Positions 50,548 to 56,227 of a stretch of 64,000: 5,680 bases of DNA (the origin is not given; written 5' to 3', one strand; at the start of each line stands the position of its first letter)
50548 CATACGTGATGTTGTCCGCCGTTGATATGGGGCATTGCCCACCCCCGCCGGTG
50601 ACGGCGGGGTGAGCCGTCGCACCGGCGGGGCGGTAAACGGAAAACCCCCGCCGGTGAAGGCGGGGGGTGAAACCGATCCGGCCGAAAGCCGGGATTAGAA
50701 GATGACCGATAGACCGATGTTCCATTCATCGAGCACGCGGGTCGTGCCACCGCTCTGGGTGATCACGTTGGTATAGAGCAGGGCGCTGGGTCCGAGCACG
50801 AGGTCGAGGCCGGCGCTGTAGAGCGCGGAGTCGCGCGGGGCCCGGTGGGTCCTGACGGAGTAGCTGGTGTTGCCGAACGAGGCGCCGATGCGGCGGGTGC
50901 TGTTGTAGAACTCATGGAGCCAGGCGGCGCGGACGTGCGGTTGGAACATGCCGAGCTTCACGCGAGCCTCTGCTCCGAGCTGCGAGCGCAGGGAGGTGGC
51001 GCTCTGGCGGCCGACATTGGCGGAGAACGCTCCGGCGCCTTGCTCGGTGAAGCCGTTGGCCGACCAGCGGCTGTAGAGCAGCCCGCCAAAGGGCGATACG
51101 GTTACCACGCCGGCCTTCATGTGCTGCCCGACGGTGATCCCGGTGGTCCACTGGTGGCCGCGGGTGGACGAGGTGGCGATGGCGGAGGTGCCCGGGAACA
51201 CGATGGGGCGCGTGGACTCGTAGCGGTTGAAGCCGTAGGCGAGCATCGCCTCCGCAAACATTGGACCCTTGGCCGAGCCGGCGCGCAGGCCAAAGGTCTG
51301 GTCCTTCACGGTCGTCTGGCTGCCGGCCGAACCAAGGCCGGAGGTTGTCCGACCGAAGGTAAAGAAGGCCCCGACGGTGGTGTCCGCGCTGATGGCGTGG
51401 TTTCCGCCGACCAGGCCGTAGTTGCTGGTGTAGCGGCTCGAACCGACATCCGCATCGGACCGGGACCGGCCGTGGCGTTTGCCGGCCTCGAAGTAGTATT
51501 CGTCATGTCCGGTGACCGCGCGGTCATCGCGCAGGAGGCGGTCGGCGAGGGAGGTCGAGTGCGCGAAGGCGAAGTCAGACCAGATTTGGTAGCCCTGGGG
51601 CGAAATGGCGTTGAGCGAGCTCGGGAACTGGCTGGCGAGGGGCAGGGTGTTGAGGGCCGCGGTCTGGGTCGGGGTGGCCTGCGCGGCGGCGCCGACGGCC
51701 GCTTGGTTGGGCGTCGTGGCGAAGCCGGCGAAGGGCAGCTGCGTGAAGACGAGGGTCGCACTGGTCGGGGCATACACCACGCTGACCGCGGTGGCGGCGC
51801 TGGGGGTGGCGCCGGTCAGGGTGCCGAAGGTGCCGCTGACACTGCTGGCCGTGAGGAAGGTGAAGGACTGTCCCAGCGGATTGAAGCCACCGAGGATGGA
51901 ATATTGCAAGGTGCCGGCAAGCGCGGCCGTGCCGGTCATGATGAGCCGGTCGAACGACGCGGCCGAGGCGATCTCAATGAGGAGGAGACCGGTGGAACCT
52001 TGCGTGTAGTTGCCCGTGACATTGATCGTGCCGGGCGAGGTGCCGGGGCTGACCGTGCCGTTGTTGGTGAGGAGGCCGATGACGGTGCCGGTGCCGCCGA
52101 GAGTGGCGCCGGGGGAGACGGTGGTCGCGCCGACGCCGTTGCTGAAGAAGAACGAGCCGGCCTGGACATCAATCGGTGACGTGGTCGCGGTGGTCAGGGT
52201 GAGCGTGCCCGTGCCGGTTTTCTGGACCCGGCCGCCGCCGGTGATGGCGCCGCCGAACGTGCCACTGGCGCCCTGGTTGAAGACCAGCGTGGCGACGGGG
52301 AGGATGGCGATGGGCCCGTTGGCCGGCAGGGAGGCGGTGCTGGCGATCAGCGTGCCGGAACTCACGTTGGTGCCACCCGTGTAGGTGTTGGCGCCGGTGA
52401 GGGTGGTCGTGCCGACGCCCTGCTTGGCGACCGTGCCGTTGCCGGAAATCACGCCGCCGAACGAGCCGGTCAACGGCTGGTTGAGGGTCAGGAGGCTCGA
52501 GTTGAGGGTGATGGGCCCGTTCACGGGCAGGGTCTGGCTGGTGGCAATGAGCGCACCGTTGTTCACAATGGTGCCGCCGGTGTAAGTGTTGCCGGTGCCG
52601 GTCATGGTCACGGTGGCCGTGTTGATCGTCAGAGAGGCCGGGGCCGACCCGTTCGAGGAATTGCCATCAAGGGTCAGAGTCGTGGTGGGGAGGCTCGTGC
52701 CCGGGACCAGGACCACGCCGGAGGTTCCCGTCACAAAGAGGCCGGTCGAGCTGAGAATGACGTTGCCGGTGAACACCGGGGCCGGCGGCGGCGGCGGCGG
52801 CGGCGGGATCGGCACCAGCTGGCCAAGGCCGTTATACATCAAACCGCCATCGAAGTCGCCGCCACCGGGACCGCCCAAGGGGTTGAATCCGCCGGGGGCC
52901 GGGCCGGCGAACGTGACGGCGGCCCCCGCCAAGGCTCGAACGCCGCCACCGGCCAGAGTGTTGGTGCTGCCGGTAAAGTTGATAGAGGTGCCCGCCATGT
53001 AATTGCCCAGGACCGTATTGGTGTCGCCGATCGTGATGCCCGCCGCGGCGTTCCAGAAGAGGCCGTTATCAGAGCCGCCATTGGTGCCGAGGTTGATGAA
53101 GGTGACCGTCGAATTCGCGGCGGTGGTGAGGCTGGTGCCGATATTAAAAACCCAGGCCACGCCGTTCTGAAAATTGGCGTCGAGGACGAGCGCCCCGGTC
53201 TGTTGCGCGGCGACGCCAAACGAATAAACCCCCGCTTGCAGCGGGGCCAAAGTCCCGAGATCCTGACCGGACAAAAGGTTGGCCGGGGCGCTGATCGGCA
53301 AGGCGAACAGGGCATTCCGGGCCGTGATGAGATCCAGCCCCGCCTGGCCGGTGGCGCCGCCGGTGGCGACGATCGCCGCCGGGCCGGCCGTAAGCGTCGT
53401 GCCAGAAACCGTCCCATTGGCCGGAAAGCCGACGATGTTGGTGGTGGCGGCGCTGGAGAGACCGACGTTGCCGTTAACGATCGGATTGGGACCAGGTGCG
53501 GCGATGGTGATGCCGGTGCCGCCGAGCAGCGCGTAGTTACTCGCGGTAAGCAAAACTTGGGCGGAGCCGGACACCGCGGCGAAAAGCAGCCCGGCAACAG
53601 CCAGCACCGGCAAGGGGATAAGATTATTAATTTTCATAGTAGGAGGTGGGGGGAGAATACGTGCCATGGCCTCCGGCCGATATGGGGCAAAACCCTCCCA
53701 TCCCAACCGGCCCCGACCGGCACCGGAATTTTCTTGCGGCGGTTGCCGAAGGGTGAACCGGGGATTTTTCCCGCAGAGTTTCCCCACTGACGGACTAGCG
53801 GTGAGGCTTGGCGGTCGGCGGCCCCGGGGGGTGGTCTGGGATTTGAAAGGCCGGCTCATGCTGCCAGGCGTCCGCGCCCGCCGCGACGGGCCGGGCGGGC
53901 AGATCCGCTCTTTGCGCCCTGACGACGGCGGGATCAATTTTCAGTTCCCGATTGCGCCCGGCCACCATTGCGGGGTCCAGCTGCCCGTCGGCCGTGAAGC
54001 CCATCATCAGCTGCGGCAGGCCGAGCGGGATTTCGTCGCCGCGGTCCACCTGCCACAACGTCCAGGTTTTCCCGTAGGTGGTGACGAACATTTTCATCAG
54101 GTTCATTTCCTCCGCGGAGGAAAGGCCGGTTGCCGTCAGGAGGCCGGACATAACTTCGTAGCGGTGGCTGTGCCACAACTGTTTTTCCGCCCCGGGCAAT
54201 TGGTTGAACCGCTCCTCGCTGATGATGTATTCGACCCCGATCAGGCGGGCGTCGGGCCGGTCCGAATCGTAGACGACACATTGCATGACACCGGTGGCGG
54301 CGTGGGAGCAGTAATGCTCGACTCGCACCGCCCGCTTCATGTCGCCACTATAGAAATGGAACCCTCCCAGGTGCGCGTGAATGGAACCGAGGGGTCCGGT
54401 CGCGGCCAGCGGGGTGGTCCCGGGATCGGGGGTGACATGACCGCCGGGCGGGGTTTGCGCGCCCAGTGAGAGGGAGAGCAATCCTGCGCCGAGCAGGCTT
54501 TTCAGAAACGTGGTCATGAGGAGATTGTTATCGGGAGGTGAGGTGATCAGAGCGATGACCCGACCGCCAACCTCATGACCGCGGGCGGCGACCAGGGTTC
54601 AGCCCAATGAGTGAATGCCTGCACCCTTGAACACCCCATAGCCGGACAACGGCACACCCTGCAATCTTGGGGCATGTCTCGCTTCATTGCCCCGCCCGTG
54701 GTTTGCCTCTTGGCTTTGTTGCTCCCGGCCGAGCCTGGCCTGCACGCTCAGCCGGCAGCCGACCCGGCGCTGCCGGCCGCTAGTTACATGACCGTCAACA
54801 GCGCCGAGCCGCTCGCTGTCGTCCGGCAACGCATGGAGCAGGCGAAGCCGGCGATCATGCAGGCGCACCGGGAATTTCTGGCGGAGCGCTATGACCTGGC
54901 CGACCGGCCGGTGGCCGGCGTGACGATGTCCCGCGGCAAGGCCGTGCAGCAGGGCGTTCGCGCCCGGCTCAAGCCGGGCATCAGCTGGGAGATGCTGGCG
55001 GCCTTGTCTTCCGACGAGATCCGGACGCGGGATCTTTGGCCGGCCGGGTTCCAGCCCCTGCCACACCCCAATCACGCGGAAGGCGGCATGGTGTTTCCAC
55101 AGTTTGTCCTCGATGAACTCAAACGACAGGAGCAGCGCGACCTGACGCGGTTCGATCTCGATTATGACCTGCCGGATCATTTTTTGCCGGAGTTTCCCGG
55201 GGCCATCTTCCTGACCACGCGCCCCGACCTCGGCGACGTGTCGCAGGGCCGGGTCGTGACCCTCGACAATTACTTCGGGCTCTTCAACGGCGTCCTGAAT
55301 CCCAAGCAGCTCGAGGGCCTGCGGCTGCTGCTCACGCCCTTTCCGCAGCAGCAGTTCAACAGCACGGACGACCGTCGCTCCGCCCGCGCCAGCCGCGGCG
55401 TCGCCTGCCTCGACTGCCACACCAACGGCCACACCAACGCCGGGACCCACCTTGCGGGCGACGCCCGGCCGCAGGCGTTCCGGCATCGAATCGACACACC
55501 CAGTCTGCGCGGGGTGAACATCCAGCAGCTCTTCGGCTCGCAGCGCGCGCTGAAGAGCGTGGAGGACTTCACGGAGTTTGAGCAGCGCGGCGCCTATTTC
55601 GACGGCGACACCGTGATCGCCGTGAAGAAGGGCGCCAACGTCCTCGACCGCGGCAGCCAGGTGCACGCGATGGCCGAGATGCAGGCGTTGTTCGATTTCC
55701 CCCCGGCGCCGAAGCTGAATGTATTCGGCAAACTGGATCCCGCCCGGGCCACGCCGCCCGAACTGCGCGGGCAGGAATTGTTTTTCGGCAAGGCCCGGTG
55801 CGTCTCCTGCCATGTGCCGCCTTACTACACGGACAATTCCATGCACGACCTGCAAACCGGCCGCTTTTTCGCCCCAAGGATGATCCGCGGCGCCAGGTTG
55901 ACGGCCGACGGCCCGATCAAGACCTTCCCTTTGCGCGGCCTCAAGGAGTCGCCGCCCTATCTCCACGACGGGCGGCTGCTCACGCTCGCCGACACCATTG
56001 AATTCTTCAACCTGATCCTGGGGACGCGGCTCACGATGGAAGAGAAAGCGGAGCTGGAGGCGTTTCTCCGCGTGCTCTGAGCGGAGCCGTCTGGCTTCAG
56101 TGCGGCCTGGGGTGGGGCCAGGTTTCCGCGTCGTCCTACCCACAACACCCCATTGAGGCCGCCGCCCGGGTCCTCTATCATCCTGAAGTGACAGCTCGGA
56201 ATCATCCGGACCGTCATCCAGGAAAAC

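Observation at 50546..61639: Undescribed regulon signature: six promoters with RCCCCAT exactly 22 nt upstream of a -10 box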

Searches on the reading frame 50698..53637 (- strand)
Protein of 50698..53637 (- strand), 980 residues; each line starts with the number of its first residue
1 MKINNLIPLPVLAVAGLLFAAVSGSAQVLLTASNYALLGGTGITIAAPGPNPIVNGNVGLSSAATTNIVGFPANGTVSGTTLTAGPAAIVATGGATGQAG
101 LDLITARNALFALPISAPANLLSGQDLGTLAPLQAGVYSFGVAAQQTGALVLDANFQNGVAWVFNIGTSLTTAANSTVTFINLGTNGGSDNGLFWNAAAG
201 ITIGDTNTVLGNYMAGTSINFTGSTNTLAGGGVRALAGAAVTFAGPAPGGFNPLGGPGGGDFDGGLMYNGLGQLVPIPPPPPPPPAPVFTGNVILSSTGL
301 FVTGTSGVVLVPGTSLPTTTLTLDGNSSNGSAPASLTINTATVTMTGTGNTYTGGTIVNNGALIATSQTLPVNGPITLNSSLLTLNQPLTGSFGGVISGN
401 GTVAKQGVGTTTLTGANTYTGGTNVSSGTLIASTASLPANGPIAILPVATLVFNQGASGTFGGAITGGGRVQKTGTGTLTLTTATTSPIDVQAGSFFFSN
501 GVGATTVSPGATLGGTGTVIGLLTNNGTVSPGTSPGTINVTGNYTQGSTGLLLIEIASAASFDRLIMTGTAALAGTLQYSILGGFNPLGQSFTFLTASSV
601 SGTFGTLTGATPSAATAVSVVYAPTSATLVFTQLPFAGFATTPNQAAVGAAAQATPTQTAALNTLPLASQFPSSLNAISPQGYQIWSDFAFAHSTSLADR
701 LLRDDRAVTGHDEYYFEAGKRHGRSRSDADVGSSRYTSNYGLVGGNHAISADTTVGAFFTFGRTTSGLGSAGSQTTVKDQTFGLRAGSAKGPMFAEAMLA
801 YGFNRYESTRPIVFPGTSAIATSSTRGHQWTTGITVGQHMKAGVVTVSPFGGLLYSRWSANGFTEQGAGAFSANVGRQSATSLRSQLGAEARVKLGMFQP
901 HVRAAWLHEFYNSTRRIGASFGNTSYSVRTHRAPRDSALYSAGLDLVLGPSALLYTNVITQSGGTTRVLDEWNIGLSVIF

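Call 82: search_protein_families(library=pfam, max_evalue=0.001, proteins=[window:50698-53637:-])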
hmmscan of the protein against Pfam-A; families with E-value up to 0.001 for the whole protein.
window:50698-53637:- (980 aa): 3 families
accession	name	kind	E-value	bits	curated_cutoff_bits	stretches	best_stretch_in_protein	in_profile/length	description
PF03797.25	Autotransporter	-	7.7e-42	144.2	26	1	721-957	8-253/255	Autotransporter beta-domain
PF11999.13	Ice_binding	-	1.6e-23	83.9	28.7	1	38-243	2-202/208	Ice-binding-like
PF12951.13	PATR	-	4.6e-09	36.6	27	1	405-431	3-29/30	Passenger-associated-transport-repeat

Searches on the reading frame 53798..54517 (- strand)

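Call 54: search_protein_families(library=pfam, max_evalue=0.001, proteins=[window:53798-54517:-])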
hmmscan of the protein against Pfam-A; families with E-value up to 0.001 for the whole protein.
window:53798-54517:- (240 aa): 1 family
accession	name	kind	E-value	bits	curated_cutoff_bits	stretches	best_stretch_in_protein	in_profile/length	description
PF06884.16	DUF1264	-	6.8e-64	215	25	1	42-206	3-170/171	Protein of unknown function (DUF1264)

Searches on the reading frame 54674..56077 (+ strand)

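Call 19: search_protein_families(library=pfam, max_evalue=0.01, proteins=[window:54674-56077:+])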
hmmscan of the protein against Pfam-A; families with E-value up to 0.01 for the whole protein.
seq(468 aa): 0 families

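Call 39: search_protein_families(library=ncbifam, max_evalue=0.001, proteins=[window:54674-56077:+])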
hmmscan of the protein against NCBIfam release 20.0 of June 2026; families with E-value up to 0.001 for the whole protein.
seq(468 aa): 4 families
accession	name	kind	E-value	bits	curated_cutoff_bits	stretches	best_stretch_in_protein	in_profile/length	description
TIGR03791.1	TTQ_mauG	equivalog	2.7e-10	40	443.85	1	364-445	160-244/291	tryptophan tryptophylquinone biosynthesis enzyme MauG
TIGR03981.2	SAM_quin_mod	hypoth_equivalog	7.3e-07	28.4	340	1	360-445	264-358/411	His-Xaa-Ser system-associated MauG-like protein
TIGR04039.1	MXAN_0977_Heme2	hypoth_equivalog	2.3e-05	23.6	362.85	0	412-446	242-276/336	MbnH family di-heme enzyme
NF040606.1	CytoC_perox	subfamily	0.00035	19.9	150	0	344-389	283-322/524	di-heme-cytochrome C peroxidase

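Call 82: search_protein_families(library=pfam, max_evalue=0.001, proteins=[window:54674-56077:+])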
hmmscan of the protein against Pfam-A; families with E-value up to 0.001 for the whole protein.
window:54674-56077:+ (468 aa): 0 families
